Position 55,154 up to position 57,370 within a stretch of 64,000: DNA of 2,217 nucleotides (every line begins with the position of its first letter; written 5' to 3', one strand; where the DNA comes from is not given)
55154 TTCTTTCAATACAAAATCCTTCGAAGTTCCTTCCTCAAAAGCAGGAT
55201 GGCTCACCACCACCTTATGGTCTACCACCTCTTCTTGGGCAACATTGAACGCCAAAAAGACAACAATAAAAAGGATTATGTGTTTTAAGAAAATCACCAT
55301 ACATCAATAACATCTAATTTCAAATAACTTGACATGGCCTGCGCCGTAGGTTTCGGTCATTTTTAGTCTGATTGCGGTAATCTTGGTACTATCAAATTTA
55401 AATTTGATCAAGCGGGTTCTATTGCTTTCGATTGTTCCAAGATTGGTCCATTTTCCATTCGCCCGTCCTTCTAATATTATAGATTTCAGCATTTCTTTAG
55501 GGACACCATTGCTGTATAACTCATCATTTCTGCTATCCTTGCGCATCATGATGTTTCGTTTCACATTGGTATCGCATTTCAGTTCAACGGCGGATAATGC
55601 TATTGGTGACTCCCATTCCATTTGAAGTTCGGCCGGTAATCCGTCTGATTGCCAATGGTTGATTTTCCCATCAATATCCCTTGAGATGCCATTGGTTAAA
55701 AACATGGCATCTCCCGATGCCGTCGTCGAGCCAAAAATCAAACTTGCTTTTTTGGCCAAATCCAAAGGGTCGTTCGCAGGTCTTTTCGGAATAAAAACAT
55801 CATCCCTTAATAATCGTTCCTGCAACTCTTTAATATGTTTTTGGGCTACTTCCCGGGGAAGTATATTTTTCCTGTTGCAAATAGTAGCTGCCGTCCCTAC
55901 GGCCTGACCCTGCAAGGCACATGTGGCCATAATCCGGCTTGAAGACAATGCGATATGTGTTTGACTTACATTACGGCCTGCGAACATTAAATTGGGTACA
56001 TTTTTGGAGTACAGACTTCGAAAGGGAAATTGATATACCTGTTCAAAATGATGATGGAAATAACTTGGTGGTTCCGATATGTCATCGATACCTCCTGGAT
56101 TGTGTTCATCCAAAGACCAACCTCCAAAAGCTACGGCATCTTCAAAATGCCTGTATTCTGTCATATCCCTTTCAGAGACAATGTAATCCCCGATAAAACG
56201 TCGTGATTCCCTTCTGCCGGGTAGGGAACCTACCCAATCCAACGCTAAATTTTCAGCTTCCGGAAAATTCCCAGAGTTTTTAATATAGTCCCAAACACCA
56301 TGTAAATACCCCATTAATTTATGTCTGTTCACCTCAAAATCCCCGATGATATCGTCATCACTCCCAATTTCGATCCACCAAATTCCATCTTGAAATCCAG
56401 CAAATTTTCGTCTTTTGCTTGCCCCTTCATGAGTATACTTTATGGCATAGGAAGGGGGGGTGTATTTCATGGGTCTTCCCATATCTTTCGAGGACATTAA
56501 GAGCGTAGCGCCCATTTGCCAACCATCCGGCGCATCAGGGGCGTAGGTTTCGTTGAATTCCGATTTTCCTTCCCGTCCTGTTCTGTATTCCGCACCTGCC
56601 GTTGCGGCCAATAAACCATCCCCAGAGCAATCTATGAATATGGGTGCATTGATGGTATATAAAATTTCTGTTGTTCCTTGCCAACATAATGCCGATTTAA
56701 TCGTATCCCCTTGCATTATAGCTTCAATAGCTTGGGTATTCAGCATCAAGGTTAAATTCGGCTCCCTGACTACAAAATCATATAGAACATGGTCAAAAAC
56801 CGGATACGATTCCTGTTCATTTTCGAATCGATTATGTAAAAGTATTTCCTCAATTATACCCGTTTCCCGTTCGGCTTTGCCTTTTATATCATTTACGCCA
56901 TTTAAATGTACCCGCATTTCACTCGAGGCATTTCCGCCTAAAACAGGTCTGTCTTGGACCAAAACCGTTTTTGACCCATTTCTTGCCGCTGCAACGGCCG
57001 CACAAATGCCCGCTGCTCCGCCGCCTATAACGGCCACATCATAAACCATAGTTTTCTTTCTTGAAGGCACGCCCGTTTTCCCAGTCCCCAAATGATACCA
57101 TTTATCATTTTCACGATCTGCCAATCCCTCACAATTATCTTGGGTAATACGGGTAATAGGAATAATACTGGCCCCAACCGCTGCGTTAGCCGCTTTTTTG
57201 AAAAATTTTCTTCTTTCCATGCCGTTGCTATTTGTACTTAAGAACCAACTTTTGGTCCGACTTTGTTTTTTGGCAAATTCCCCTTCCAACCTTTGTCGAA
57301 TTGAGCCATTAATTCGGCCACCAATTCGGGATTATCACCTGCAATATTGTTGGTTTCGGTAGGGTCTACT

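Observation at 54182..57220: Second copy of the FAD-oxidoreductase/SGAT-protein module, with a Tat signal and swapped accessory domain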

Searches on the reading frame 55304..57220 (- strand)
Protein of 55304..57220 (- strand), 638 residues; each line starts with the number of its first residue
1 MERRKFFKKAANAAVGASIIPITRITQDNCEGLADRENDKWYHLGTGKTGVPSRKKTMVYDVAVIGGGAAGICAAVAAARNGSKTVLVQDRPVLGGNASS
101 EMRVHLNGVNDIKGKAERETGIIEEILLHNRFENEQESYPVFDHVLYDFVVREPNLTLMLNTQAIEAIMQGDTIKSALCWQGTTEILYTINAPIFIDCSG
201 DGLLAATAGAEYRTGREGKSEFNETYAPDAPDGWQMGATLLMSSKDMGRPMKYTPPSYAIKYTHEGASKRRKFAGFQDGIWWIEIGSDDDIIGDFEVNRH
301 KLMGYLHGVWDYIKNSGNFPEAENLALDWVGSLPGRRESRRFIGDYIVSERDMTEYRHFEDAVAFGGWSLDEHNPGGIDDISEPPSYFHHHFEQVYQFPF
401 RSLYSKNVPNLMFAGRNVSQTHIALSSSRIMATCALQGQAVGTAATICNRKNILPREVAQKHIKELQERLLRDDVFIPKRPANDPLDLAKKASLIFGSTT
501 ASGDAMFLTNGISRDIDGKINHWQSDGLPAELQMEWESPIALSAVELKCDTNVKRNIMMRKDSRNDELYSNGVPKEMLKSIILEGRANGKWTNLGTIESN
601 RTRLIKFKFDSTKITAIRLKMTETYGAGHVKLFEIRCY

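Call 4: search_protein_families(library=pfam, proteins=[window:55304-57220:-], max_evalue=0.1)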
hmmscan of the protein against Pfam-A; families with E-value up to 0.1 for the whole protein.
window:55304-57220:- (638 aa): 10 families
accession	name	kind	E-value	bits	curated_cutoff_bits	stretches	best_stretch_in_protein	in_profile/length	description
PF12831.13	FAD_oxidored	-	1.5e-89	301.6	27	1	61-470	1-416/416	FAD dependent oxidoreductase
PF13450.12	NAD_binding_8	-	2.9e-07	31.1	21.9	1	64-103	1-40/68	NAD(P)-binding Rossmann-like domain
PF00890.30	FAD_binding_2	-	1e-06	28.7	20.4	1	61-98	1-38/414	FAD binding domain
PF01134.28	GIDA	-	4.2e-06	26.5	22.1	1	61-97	1-29/391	Glucose inhibited division protein A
PF01266.30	DAO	-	1.6e-05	25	27.9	1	61-100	1-40/353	FAD dependent oxidoreductase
PF07992.20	Pyr_redox_2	-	4.8e-05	23.4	26.1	1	60-95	1-37/291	Pyridine nucleotide-disulphide oxidoreductase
PF03486.20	HI0933_like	-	0.00016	21.6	50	1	61-92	2-33/244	HI0933-like protein Rossmann domain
PF01946.23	Thi4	-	0.0047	16.6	26.2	1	56-98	14-57/235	Thi4 family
PF13738.12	Pyr_redox_3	-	0.031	14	30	1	64-92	2-30/305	Pyridine nucleotide-disulphide oxidoreductase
PF00070.33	Pyr_redox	-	0.056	14.4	22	0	62-95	2-35/82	Pyridine nucleotide-disulphide oxidoreductase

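Call 7: search_protein_families(library=ncbifam, proteins=[window:55304-57220:-], max_evalue=0.1)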
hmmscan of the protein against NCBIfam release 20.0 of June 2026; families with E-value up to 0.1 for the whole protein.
window:55304-57220:- (638 aa): 98 families (the best 25 are shown)
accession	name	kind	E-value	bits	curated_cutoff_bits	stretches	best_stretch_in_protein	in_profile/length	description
NF006130.0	PRK08274.1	equivalog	1.6e-08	33.8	369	1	57-116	3-66/467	FAD-dependent tricarballylate dehydrogenase TcuA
NF004789.0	PRK06134.1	subfamily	7e-08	31.5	747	1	54-99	7-52/581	FAD-dependent oxidoreductase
TIGR01372.1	soxA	subfamily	1.6e-07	29.6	1164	1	58-108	167-216/996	sarcosine oxidase subunit alpha family protein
TIGR03467.1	HpnE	equivalog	2.6e-07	30.3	283.05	1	62-103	1-42/430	hydroxysqualene dehydroxylase HpnE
NF005064.0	PRK06481.1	equivalog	5.6e-07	28.6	542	1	58-123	60-121/506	flavocytochrome c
NF005882.1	PRK07843.1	equivalog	1e-06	27.5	788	1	60-100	2-43/547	3-oxosteroid 1-dehydrogenase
NF009478.0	PRK12844.1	equivalog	1.4e-06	26.9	789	1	58-99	7-48/559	3-ketosteroid-delta-1-dehydrogenase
TIGR03140.1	AhpF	equivalog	2e-06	26.6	502.9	1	53-102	206-253/515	alkyl hydroperoxide reductase subunit F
NF041160.1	DGGPL_Thplmales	equivalog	2.2e-06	26.9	780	1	59-117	3-61/396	digeranylgeranylglycerophospholipid reductase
TIGR02485.1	CobZ_N-term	equivalog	3.1e-06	26.2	372.55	1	60-101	2-45/437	FAD-dependent tricarballylate dehydrogenase TcuA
NF005511.0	PRK07121.1-4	equivalog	3.4e-06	25.8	466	1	55-99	16-59/553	FAD-binding protein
NF009476.0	PRK12839.1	equivalog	4.1e-06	25.2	940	1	56-99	5-48/572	FAD-dependent oxidoreductase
TIGR01813.1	flavo_cyto_c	subfamily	5.6e-06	25.4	285.45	1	61-134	1-78/444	flavocytochrome c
NF005691.0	PRK07494.1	equivalog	7.5e-06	24.7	459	1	56-92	5-41/404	UbiH/UbiF family hydroxylase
NF053717.1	VnlPnlRedVprA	equivalog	9.8e-06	24.6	600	1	56-99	3-46/481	vinyl phenol reductase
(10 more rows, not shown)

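Call 8: search_solved_structures(query=window:55304-57220:-, max_evalue=0.01)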
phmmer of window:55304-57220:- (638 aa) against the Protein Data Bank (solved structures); distinct sequences matched with E-value up to 0.01: 38.
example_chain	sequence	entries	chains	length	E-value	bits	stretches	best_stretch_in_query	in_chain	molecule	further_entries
1e39_A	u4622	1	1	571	7.4e-07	31.2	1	60-100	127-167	FUMARATE REDUCTASE FLAVOPROTEIN SUBUNIT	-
2b7r_A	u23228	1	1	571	7.5e-07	31.2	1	60-100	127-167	Fumarate reductase flavoprotein subunit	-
1jrx_A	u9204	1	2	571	7.5e-07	31.2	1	60-100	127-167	FLAVOCYTOCHROME C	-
1lj1_A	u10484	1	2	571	7.5e-07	31.2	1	60-100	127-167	flavocytochrome c3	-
1kss_A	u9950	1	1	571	7.5e-07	31.2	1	60-100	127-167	flavocytochrome c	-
1jry_A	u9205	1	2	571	7.5e-07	31.2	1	60-100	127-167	FLAVOCYTOCHROME C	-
2b7s_A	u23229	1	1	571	7.6e-07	31.2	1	60-100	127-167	Fumarate reductase flavoprotein subunit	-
1ksu_A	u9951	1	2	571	7.6e-07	31.2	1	60-100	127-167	flavocytochrome c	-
1p2e_A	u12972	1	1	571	7.6e-07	31.2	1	60-100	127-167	flavocytochrome c3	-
1qjd_A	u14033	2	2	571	7.6e-07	31.2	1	60-100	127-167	FLAVOCYTOCHROME C3 | Fumarate reductase flavoprotein subunit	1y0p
1m64_A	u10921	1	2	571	7.6e-07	31.2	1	60-100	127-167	flavocytochrome c3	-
1jrz_A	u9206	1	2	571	7.6e-07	31.2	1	60-100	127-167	FLAVOCYTOCHROME C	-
1p2h_A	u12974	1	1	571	7.7e-07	31.1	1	60-100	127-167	flavocytochrome c3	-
1q9i_A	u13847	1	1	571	8.3e-07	31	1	60-100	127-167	flavocytochrome c3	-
7u6l_A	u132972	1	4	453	2e-05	26.5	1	48-99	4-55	Amine oxidase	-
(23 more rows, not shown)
